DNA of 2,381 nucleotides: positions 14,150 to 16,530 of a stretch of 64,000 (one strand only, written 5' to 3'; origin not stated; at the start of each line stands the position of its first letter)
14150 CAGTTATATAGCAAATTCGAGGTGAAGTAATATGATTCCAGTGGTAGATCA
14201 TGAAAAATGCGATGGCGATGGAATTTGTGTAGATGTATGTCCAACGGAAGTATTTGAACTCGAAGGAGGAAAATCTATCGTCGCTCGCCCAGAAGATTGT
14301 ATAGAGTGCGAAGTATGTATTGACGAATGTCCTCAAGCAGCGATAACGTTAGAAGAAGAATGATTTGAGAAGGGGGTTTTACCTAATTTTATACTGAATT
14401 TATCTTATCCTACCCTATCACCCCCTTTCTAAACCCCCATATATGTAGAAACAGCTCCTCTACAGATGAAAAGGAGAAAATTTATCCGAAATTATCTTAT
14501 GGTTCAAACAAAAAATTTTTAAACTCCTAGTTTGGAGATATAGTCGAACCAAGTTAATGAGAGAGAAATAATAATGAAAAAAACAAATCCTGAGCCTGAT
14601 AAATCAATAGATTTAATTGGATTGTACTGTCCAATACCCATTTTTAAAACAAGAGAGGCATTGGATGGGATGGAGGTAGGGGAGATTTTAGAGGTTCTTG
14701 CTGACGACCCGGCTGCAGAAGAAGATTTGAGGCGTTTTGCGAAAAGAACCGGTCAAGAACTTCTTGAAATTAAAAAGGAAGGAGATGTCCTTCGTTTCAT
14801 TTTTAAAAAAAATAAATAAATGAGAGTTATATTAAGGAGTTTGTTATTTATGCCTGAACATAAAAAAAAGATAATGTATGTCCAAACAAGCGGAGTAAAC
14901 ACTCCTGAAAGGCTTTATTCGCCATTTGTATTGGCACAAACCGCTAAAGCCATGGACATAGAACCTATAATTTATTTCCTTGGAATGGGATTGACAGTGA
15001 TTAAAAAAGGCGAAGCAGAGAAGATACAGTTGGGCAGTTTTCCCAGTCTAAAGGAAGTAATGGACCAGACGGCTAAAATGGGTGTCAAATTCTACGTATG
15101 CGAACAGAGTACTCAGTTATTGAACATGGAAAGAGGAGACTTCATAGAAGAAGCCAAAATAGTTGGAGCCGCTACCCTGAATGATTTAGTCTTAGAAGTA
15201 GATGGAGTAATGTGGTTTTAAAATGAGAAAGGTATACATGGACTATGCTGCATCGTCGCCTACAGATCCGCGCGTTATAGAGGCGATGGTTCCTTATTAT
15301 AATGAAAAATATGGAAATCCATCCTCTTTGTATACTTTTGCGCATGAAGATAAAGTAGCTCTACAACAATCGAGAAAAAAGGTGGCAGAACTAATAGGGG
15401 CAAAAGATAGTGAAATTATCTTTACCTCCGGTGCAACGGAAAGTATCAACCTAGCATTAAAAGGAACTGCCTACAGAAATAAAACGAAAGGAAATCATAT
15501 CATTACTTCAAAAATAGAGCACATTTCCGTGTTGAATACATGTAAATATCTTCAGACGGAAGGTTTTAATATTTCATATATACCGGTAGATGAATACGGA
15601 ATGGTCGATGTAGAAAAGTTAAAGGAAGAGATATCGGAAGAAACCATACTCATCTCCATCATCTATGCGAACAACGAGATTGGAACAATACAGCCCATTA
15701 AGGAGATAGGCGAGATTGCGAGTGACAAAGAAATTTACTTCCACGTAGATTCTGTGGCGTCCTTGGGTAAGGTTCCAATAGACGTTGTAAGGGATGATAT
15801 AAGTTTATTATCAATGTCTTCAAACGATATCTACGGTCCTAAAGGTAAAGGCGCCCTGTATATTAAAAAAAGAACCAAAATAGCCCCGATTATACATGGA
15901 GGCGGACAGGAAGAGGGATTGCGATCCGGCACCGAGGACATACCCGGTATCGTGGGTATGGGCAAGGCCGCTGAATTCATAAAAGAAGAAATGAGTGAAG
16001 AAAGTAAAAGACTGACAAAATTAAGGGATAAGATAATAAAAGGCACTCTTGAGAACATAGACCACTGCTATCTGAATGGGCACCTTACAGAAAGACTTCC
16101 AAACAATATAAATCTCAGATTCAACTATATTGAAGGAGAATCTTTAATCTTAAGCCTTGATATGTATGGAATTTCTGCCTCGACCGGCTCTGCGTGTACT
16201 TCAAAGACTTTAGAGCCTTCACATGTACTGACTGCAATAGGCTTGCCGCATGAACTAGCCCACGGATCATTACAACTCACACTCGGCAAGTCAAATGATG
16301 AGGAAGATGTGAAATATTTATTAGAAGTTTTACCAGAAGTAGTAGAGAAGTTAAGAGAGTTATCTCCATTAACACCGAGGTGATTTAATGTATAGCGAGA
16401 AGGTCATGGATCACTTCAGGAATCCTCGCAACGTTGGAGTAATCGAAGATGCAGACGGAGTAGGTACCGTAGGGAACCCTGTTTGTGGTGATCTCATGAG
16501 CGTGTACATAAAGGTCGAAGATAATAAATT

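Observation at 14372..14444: Conserved about 72-nt G5/C5-bounded intergenic element present at two distant loci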

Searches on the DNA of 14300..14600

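Call 64: search_rna_families(source=window, start=14300, end=14600, threshold=evalue, max_evalue=5)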
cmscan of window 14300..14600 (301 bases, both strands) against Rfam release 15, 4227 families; matches with E-value up to 5: 1.
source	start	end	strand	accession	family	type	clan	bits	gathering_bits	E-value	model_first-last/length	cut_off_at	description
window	14347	14416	-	RF03181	mir-2755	Gene; miRNA;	-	15.4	76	0.91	1-74/74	no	mir-2755 microRNA precursor family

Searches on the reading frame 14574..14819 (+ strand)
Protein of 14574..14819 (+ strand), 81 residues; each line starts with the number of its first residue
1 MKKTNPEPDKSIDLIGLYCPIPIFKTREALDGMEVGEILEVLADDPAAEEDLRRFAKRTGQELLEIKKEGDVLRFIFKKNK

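Call 12: find_encoding_contigs(protein=window:14574-14819:+, flank=10000, max_places=10)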
Protein window:14574-14819:+ (81 aa): 2 contigs read that carry it; 2 places shown.
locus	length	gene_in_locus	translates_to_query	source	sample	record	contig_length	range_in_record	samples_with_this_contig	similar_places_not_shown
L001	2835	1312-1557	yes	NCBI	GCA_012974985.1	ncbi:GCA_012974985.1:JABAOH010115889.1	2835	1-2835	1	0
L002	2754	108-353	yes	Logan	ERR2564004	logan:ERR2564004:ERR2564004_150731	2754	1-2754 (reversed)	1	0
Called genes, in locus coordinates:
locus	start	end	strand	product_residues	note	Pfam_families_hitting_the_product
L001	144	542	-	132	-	-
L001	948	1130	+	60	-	PF12797:Fer4_2 (faint), PF12837:Fer4_6 (weak), PF13237:Fer4_10, PF14697:Fer4_21 (faint), PF00037:Fer4, PF12800:Fer4_4 (faint), PF12838:Fer4_7 (weak), PF13187:Fer4_9, +1 more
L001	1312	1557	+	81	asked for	PF01206:TusA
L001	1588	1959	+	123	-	PF13686:DrsE_2 (weak), PF02635:DsrE, PF13686:DrsE_2 (weak)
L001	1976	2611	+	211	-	-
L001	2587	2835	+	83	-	?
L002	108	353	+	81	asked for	PF01206:TusA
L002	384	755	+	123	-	PF13686:DrsE_2 (weak), PF02635:DsrE, PF13686:DrsE_2 (weak)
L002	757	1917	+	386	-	PF00266:Aminotran_5, PF01041:DegT_DnrJ_EryC1 (weak)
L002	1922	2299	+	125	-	PF01592:NifU_N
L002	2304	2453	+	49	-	PF08394:Arc_trans_TRASH, PF24273:TRASH_HVO_1752_C (weak)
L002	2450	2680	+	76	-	PF01106:NifU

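Call 76: search_protein_families(library=pfam, proteins=[window:14574-14816:+], max_evalue=0.01)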
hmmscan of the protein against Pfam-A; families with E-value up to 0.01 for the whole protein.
window:14574-14816:+ (81 aa): 1 family
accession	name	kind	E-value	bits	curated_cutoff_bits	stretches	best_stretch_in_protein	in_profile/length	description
PF01206.22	TusA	-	7.1e-24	83.9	28.6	1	11-79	2-70/70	Sulfurtransferase TusA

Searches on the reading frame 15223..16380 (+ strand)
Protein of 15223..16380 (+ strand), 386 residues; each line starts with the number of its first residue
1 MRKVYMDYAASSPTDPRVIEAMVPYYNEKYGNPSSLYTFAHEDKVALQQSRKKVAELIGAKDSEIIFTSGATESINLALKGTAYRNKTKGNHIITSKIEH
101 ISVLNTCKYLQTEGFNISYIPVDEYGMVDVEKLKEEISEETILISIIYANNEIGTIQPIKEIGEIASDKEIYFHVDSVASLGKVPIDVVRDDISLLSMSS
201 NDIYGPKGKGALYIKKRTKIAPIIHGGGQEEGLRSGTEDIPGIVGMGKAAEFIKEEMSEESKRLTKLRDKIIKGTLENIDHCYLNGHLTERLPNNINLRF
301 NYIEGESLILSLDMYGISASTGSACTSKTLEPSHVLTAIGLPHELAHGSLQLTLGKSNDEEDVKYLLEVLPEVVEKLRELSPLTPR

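Call 34: find_homologous_proteins(query=window:15223-16380:+, max_evalue=1e-60)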
Query window:15223-16380:+ (386 aa): 8000 proteins with E <= 1e-60 among 8000 candidates; the best 120 are listed.
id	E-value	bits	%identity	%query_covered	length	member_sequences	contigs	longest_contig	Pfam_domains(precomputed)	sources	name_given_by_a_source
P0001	1.1e-245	832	100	99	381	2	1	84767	PF00266.26,PF01041.24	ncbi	-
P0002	3.2e-219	745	87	100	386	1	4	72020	PF00155.28,PF00266.26,PF01212.28,PF01041.24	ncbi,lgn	ncbi:MAG: cysteine desulfurase NifS [Candidatus Hydrothermarchaeota archaeon]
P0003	4.8e-172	590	68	100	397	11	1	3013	PF00155.28,PF00266.26,PF01212.28,PF01041.24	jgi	-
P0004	1.6e-171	588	68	100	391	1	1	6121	PF00266.26,PF01212.28,PF01041.24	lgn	-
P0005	8.8e-171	586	69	100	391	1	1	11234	PF00266.26,PF01212.28,PF01041.24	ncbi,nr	ncbi:cysteine desulfurase NifS [Candidatus Bathyarchaeota archaeon]|nr:cysteine desulfurase NifS [Ca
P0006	1.1e-170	586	68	100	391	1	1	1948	PF00266.26,PF01212.28,PF01041.24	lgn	-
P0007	1.8e-170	585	67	100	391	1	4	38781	PF00266.26,PF01212.28,PF01041.24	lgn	-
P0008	2.5e-170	584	66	100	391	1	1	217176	PF00155.28,PF00266.26,PF01212.28,PF01041.24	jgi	jgi:cysteine desulfurase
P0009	3.0e-170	584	68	100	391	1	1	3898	PF00266.26,PF01212.28,PF01041.24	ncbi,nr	ncbi:MAG TPA: cysteine desulfurase NifS [Desulfosporosinus sp.]|nr:cysteine desulfurase NifS [Desulf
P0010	3.6e-170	584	68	100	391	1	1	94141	PF00155.28,PF00266.26,PF01212.28,PF01041.24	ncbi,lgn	-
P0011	4.0e-170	584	68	100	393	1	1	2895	PF00266.26,PF01212.28,PF01041.24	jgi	jgi:cysteine desulfurase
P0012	4.8e-170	583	68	100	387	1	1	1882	PF00266.26,PF01212.28,PF01041.24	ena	-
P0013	5.5e-170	583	68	100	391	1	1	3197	PF00266.26,PF01212.28,PF01041.24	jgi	-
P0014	5.8e-170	583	68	100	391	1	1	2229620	PF00266.26,PF01212.28,PF01041.24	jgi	-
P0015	6.7e-170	583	68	100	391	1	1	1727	PF00266.26,PF01212.28,PF01041.24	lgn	-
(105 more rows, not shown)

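Call 35: find_encoding_contigs(protein=P0002, flank=10000, max_places=6)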
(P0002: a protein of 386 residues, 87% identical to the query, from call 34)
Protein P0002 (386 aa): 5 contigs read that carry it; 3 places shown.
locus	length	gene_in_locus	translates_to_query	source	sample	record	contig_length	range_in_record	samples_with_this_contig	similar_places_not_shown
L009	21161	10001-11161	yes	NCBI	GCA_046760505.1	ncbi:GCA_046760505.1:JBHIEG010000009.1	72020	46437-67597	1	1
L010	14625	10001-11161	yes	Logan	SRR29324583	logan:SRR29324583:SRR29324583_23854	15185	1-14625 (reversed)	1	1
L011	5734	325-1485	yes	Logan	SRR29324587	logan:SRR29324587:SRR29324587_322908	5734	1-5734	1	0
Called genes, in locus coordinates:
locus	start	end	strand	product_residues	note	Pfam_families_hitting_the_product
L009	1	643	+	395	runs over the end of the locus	PF00753:Lactamase_B (weak), PF19583:ODP, PF00258:Flavodoxin_1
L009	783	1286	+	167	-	PF02915:Rubrerythrin, PF21349:RUBY_RBDX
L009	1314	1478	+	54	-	PF00301:Rubredoxin, PF21349:RUBY_RBDX (faint)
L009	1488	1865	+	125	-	PF01880:Desulfoferrodox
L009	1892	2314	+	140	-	PF00210:Ferritin, PF02915:Rubrerythrin (faint)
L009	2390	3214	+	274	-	PF19420:DDAH_eukar, PF02274:ADI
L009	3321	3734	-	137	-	PF02635:DsrE, PF13686:DrsE_2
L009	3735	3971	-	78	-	PF01206:TusA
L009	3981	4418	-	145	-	PF02635:DsrE, PF04077:DsrH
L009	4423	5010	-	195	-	PF01206:TusA, PF02635:DsrE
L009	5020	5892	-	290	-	PF13192:Thioredoxin_3, PF04077:DsrH (weak)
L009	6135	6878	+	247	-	PF01978:TrmB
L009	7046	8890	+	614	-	PF00462:Glutaredoxin, PF02943:FeThRed_B, PF11902:DUF3422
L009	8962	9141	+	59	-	PF12797:Fer4_2 (faint), PF12837:Fer4_6 (weak), PF13237:Fer4_10, PF00037:Fer4, PF13459:Fer4_15 (faint), PF12838:Fer4_7, PF13187:Fer4_9, PF00037:Fer4 (weak), +4 more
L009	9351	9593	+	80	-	PF01206:TusA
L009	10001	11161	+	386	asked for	PF00155:Aminotran_1_2, PF00266:Aminotran_5, PF01041:DegT_DnrJ_EryC1, PF01212:Beta_elim_lyase (weak)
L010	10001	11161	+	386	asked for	PF00155:Aminotran_1_2, PF00266:Aminotran_5, PF01041:DegT_DnrJ_EryC1, PF01212:Beta_elim_lyase (weak)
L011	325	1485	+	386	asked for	PF00155:Aminotran_1_2, PF00266:Aminotran_5, PF01041:DegT_DnrJ_EryC1, PF01212:Beta_elim_lyase (weak)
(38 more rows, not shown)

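Call 36: find_encoding_contigs(protein=P0001, flank=10000, max_places=4)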
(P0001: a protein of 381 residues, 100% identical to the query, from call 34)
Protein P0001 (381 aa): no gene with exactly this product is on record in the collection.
